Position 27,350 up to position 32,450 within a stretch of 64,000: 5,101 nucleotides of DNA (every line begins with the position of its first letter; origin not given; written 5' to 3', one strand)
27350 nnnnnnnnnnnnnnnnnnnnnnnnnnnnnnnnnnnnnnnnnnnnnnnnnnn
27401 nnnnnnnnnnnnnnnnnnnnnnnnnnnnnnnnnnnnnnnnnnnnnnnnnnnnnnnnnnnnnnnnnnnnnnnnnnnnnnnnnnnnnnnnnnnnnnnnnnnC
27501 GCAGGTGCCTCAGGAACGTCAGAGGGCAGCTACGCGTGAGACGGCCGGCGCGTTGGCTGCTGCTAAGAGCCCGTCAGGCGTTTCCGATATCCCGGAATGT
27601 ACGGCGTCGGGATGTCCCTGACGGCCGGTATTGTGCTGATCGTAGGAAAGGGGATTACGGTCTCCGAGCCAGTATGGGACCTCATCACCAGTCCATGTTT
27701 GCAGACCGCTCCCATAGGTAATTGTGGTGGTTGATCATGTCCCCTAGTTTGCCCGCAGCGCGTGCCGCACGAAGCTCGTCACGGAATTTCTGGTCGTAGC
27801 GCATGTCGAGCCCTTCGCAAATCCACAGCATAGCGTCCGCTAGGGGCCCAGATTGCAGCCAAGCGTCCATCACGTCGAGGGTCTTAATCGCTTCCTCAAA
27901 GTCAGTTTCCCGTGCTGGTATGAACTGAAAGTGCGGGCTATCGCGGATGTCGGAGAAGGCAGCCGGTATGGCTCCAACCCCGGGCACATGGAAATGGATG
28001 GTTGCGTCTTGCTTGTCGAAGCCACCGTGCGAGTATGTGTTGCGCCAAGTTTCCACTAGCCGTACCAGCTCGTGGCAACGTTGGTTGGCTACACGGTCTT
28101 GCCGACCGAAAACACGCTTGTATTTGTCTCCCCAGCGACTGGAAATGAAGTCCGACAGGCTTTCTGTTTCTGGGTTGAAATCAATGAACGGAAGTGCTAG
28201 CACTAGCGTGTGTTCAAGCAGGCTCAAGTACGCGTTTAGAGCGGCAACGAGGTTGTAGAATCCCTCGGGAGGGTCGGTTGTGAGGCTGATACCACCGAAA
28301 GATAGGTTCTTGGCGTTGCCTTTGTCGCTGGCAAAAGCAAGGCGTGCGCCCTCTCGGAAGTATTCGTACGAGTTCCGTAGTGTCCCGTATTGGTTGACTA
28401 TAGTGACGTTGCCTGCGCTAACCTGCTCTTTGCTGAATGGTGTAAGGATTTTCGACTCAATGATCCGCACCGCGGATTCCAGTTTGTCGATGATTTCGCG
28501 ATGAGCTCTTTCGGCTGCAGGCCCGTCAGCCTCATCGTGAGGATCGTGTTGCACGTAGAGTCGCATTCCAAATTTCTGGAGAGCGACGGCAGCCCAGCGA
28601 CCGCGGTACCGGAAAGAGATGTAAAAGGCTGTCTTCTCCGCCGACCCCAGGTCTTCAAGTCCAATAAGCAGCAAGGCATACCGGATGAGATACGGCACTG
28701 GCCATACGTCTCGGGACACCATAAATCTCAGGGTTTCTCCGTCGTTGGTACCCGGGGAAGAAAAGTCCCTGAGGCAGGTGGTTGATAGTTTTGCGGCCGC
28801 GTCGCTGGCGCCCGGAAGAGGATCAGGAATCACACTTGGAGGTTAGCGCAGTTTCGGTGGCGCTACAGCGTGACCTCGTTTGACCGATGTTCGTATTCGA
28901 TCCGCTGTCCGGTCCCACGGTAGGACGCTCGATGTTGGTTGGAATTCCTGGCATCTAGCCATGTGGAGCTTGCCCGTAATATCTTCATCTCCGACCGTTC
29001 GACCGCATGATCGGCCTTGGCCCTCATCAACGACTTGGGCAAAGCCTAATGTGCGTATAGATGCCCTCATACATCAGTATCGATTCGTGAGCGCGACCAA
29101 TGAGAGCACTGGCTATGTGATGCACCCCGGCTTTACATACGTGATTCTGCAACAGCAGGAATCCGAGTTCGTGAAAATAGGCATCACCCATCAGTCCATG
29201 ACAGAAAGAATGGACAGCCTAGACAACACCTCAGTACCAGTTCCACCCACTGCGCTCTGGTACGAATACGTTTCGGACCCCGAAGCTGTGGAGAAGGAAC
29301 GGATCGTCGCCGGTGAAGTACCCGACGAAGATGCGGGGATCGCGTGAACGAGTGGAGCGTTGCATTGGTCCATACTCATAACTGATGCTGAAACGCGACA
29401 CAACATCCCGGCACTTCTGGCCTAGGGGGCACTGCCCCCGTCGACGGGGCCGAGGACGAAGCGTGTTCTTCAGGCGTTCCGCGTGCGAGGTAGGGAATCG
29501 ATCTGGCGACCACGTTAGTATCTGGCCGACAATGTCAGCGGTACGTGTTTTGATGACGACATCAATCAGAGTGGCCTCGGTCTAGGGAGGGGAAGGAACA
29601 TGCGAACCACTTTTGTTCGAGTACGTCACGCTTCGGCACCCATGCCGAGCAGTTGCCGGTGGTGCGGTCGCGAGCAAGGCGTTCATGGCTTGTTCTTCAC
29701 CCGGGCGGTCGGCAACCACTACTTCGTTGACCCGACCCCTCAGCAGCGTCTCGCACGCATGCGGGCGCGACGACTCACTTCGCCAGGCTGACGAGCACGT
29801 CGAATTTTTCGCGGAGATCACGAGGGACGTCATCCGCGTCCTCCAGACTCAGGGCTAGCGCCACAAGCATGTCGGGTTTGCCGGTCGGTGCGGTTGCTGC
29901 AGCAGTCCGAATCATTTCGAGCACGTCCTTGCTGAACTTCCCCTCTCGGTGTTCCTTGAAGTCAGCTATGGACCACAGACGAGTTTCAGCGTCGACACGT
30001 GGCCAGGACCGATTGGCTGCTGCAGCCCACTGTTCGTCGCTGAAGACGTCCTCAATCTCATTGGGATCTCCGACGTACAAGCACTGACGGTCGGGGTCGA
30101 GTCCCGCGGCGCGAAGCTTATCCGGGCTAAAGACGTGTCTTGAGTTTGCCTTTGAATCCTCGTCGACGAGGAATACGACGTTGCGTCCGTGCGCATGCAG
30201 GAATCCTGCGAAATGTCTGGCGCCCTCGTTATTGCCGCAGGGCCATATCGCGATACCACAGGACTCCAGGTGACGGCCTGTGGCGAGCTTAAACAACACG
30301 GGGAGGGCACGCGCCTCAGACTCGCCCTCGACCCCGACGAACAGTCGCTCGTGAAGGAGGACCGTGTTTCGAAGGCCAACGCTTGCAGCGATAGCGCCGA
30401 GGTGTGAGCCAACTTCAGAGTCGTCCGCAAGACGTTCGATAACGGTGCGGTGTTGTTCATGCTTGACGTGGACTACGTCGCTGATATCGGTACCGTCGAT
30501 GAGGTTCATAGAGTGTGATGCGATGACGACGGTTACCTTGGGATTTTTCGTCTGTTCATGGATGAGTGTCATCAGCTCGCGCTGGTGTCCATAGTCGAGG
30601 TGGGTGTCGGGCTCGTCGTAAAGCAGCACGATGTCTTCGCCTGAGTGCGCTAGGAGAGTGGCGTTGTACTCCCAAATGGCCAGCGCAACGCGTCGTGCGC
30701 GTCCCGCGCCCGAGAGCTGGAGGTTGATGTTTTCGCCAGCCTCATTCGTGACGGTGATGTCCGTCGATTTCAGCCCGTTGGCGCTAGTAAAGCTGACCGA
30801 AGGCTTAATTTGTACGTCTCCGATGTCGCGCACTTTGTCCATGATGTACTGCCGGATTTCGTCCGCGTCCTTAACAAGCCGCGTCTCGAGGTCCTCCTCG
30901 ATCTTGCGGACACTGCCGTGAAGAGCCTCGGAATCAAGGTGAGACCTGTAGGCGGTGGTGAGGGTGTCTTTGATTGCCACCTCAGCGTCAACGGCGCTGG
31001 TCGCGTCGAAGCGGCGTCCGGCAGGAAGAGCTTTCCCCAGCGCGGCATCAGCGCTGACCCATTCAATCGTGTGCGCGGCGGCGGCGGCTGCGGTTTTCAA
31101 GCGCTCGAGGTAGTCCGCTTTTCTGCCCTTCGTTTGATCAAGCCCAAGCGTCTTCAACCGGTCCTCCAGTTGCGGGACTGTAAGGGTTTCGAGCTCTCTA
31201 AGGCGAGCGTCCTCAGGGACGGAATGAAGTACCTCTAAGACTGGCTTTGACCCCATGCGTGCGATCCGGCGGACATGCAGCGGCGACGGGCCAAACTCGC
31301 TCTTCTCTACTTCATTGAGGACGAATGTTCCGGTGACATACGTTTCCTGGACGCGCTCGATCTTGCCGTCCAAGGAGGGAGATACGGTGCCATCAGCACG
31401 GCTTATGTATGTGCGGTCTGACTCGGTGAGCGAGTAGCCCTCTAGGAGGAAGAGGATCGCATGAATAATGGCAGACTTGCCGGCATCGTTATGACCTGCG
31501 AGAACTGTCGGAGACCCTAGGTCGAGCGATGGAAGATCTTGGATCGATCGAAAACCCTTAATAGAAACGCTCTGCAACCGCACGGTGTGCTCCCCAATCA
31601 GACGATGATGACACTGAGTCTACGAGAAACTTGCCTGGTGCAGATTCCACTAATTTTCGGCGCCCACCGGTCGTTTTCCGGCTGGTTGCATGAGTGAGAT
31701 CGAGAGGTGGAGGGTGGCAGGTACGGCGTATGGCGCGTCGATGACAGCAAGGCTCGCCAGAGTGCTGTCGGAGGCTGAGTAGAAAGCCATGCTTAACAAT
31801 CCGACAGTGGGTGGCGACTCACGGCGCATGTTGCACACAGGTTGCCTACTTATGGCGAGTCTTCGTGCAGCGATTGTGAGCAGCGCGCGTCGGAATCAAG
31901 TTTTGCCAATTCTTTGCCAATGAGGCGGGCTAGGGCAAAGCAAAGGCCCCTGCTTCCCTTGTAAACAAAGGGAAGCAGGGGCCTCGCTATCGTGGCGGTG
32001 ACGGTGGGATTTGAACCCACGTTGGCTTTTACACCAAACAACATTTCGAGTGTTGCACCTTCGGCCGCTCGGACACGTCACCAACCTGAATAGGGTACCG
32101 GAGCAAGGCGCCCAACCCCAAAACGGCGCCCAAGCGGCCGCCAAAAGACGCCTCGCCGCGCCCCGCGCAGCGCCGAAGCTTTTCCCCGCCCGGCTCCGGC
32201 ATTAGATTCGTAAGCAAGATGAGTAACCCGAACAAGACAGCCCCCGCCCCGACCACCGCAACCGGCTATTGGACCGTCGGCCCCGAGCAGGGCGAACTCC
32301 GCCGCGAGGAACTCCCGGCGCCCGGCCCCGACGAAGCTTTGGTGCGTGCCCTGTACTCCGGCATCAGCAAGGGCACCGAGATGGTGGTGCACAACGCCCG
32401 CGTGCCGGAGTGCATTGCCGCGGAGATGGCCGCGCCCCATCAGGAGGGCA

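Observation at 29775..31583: Stand-alone OLD nuclease with an apparent SAP DNA-binding domain inserted in the ATPase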

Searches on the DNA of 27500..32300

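Call 108: search_rna_families(source=window, start=27500, end=32300, threshold=evalue, max_evalue=0.1)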
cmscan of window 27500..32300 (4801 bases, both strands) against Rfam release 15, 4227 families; matches with E-value up to 0.1: 1.
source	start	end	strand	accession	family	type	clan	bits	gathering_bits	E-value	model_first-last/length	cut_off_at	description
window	31996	32082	-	RF00005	tRNA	Gene; tRNA;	CL00001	51.5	29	3e-09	1-71/71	no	tRNA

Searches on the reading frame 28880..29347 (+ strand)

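Call 4: search_protein_families(library=pfam, proteins=[window:28880-29347:+], max_evalue=0.1)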
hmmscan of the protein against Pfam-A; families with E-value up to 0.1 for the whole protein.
window:28880-29347:+ (155 aa): 3 families
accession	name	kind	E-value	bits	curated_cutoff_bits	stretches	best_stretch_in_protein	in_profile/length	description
PF10544.15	T5orf172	-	0.00038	21.4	20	1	84-139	1-61/101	T5orf172 domain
PF13455.12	MUG113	-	0.026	15.6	22.3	1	98-140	1-42/73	Meiotically up-regulated gene 113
PF01137.26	RTC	-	0.043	13.4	27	1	65-121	76-132/221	RNA 3'-terminal phosphate cyclase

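Call 5: search_protein_families(library=padloc, proteins=[window:28880-29347:+], max_evalue=0.1)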
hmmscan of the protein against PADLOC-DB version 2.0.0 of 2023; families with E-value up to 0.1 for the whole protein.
window:28880-29347:+ (155 aa): 3 families
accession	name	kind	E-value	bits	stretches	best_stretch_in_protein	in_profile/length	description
PDLC05041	PDC-S57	-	5.6e-10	37.2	1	82-139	4-61/212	-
PDLC05042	PDC-S57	-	0.0024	15.5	1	81-122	5-47/245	-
PDLC05043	PDC-S57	-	0.0098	13.5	1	83-122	4-43/221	-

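Call 50: search_protein_families(library=ncbifam, proteins=[window:28880-29347:+], max_evalue=0.1)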
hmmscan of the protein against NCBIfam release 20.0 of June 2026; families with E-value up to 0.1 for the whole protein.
window:28880-29347:+ (155 aa): 0 families
